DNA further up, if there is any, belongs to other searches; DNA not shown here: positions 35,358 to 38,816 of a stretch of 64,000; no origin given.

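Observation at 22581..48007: Atypical rvh/VirB-like type IV secretion locus: VirB2x3-B3-B4-[four secreted coiled-coil proteins]-B8-B7-B8-B9-[repeat giant]-B10-B11, with no VirB6, VirD4 or VirB1 in sight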

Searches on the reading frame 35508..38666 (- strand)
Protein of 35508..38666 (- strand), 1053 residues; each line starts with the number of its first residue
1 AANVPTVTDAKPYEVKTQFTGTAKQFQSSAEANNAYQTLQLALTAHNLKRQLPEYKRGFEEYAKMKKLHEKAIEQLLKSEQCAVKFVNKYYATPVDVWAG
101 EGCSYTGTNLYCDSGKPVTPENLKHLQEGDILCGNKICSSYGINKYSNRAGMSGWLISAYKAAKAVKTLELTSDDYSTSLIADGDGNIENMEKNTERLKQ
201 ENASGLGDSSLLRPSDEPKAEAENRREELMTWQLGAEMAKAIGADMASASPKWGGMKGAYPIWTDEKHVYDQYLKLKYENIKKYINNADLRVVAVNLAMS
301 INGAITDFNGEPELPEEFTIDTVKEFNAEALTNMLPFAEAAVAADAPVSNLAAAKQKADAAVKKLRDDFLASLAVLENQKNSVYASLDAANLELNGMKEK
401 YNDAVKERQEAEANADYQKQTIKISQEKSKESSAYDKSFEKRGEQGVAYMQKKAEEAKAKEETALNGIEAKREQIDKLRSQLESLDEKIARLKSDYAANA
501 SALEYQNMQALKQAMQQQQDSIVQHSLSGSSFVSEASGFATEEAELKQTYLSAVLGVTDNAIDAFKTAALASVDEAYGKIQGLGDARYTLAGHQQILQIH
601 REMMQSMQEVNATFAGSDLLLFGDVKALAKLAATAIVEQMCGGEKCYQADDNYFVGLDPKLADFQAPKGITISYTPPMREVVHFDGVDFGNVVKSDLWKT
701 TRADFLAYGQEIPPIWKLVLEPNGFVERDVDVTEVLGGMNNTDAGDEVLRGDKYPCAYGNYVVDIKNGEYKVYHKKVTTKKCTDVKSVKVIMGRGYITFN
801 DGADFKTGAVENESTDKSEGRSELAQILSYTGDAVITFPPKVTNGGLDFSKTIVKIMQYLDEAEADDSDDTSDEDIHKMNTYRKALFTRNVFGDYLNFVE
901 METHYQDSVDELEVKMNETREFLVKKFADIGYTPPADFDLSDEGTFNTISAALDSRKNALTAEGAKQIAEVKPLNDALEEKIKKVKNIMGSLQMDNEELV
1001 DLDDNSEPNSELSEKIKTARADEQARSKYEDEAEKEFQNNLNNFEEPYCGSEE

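Call 81: predict_structure(alignment_id=A7)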
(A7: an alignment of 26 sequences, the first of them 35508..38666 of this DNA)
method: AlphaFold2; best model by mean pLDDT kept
length: 1053 residues; sequences in the alignment: 26
mean_pLDDT: 81.8   pTM: 0.70
mean pLDDT of the five models: 81.8, 78.2, 77.7, 76.2, 74.8
residues with pLDDT >= 90: 349; 70-90: 571; 50-70: 51; < 50: 82
segments of 3 or more residues with pLDDT < 50: 1-20, 169-216, 834-843
pLDDT, mean of each block of 10 residues (from residue 1): 37 38 73 88 91 90 92 92 91 91 86 82 80 80 83 91 67 31 34 41 37 48 73 92 88 87 89 94 89 90 87 80 93 93 80 90 94 94 85 80 80 76 70 59 82 89 85 89 93 93 90 84 82 89 88 91 89 96 92 95 88 78 76 80 82 90 92 83 88 90 87 90 89 76 79 83 86 84 87 87 83 66 88 46 70 89 73 80 86 92 90 90 90 86 91 91 89 80 88 87 86 87 83 84 77 43
secondary structure, 60 per line:
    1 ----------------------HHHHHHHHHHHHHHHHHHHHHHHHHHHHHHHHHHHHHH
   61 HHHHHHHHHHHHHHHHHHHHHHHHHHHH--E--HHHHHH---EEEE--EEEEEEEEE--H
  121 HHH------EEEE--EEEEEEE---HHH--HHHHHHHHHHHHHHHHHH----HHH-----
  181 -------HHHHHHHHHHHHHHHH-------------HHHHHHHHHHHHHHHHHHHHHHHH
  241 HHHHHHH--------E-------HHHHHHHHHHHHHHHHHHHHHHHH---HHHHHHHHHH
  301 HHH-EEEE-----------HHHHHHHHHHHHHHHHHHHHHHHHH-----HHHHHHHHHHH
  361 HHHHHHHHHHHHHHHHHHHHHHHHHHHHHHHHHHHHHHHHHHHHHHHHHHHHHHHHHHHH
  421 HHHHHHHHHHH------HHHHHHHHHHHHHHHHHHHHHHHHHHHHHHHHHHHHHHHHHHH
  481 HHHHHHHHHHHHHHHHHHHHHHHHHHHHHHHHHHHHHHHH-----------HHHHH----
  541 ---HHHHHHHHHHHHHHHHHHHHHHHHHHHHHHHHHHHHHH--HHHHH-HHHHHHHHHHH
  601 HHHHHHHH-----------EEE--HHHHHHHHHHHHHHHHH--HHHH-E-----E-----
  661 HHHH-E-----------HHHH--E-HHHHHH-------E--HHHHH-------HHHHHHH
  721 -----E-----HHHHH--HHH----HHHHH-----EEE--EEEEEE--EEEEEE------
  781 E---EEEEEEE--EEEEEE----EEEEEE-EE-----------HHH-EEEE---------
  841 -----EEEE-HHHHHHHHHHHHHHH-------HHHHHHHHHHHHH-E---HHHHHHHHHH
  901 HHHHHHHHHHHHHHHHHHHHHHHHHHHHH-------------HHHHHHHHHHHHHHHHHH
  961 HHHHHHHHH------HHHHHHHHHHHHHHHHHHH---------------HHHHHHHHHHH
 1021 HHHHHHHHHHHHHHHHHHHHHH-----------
elements in order (helices of 4 or more, strands of 3 or more residues): H23-88 H94-99 E103-106 E109-117 H120-123 E130-133 E136-142 H151-168 H188-203 H217-247 H264-287 H291-303 E305-308 H320-344 H350-431 H438-520 H532-536 H544-581 H584-588 H590-608 E620-622 H625-641 H644-647 H661-664 H678-681 H686-691 H702-706 H714-720 H732-736 H746-750 E756-758 E761-766 E769-774 E785-791 E794-799 E804-809 E828-831 E846-849 H851-865 H873-885 H891-929 H943-969 H976-994 H1010-1042

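Call 90: fold_search(model_id=the predicted structure, library=pdb)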
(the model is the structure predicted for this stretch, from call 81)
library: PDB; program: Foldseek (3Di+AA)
matches with E <= 10: 523; with E <= 0.001: 0
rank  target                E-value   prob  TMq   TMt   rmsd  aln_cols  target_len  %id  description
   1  7k58_B                2.7e-03  0.23  0.07  0.03  56.4       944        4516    9  Structure of outer-arm dyneins bound to microtubule with microtubule binding state 1(MTBS-1) (released 2021-09-29)
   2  8bx8_B                4.0e-03  0.21  0.07  0.03  54.7       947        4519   10  In situ outer dynein arm from Chlamydomonas reinhardtii in the post-power stroke state (released 2023-05-10)
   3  7qcd_B                4.2e-03  0.15  0.05  0.05  109.9       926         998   12  CryoEM structure of the Smc5/6-holocomplex (composite structure) (released 2022-09-21)
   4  7k5b_B                4.7e-03  0.20  0.07  0.03  54.7       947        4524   10  Structure of outer-arm dynein bound to microtubule doublet in microtubule binding state 2 (MTBS-2) (released 2021-09-29)
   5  9a69_B                9.4e-03  1.00  0.13  0.20  76.3       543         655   11  Integrative model of MCPB-MCPC by crosslinking MS and deep learning (released 2024-09-18)
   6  8wjo_B                1.4e-02  0.85  0.08  0.23  24.4       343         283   12  Cryo-EM structure of 8-subunit Smc5/6 arm region (released 2024-06-26)
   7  4rh7                  1.4e-02  0.13  0.06  0.03  60.6       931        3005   11  Crystal structure of human cytoplasmic dynein 2 motor domain in complex with ADP.Vi (released 2014-12-10)
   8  8i4x_B                2.0e-02  0.18  0.06  0.06  104.3       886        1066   10  Cryo-EM structure of 5-subunit Smc5/6 (released 2024-06-26)
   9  7nyw_B                2.2e-02  0.54  0.08  0.10  36.8       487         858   11  Cryo-EM structure of the MukBEF-MatP-DNA head module (released 2021-07-07)
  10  6grj_B                3.1e-02  0.99  0.12  0.34  22.2       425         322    7  Structure of the AhlB pore of the tripartite alpha-pore forming toxin, AHL, from Aeromonas hydrophila. (released 2019-07-03)
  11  7k58_C                3.1e-02  0.38  0.11  0.04  48.3       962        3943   10  Structure of outer-arm dyneins bound to microtubule with microtubule binding state 1(MTBS-1) (released 2021-09-29)
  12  9c4k_B                3.3e-02  0.47  0.09  0.08  27.7       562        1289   12  Yersinia entomophaga holotoxin complex in prepore conformation (released 2025-12-31)
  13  7a0g_DDD              3.4e-02  0.97  0.11  0.33  23.1       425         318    9  Structure of the SmhB pore of the tripartite alpha-pore forming toxin, Smh, from Serratia marcescens. (released 2021-03-31)
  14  7a0g_FFF              3.7e-02  0.95  0.11  0.32  23.6       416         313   10  Structure of the SmhB pore of the tripartite alpha-pore forming toxin, Smh, from Serratia marcescens. (released 2021-03-31)
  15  9e5c_6c               4.4e-02  0.15  0.08  0.03  51.4       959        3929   11  Cryo-EM structure of 96 nm repeat of microtubule doublet from T. brucei flagellum (released 2025-03-12)
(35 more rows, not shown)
